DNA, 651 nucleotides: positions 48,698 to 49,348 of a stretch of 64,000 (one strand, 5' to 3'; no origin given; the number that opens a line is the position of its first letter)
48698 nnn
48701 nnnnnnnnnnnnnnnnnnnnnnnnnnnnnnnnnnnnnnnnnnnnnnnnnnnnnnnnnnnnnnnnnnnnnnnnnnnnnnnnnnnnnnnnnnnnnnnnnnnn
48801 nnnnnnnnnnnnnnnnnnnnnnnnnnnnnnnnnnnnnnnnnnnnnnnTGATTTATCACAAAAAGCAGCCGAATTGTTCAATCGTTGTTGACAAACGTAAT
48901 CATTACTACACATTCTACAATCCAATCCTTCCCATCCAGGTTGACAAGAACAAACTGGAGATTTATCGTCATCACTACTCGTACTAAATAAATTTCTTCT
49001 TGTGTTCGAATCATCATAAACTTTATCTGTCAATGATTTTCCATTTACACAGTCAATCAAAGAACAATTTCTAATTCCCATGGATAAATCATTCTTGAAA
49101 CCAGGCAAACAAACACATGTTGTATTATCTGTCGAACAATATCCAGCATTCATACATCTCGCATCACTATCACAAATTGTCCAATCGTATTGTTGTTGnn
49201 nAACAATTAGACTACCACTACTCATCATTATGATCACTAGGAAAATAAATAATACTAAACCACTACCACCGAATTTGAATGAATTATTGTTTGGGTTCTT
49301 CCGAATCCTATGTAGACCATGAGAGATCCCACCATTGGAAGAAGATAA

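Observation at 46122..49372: ABCG half-transporter with an N-terminal EGF-like cysteine-rich ectodomain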

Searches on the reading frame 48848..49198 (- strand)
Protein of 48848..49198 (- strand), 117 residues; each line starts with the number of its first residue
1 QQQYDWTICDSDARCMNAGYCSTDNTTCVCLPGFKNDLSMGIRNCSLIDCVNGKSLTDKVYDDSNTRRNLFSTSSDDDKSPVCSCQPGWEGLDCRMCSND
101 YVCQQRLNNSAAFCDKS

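Call 63: search_solved_structures(query=window:48848-49198:-, max_evalue=1, show_alignments=2)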
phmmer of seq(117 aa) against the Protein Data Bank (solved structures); distinct sequences matched with E-value up to 1: 2.
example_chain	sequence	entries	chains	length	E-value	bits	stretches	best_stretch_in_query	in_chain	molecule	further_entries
9lv4_B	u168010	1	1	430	0.59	13.8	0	78-95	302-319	Angiopoietin-1 receptor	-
2gy5_A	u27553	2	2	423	0.66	13.7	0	79-95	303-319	Angiopoietin-1 receptor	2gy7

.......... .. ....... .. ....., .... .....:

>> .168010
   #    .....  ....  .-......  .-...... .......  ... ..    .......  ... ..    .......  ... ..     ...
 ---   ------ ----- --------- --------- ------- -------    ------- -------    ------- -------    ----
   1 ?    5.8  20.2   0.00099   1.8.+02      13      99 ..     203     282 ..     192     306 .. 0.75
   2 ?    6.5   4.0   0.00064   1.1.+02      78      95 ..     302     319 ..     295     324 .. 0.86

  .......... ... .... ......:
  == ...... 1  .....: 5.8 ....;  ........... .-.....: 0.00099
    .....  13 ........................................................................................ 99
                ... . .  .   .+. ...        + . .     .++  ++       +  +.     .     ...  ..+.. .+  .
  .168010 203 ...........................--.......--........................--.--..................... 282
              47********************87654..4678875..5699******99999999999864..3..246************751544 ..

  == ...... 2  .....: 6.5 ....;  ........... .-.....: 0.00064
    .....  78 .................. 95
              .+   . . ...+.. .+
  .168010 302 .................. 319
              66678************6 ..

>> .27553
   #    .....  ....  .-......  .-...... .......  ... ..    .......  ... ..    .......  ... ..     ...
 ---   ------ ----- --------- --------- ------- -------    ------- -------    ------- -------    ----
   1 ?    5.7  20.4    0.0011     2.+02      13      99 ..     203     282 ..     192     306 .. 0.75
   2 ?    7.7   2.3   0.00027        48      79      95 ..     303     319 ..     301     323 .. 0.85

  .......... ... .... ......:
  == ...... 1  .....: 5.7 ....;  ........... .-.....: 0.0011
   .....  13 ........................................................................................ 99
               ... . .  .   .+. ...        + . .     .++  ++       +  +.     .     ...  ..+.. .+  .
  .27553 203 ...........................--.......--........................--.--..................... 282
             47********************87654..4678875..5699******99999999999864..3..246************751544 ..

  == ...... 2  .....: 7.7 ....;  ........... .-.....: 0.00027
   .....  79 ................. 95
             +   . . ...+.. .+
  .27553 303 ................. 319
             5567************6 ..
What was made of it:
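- On EGF-like domain (Pfam PF00008): The only PDB sequence match is to the Tie2 EGF repeats, at a non-significant E = 0.6 (call 63).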
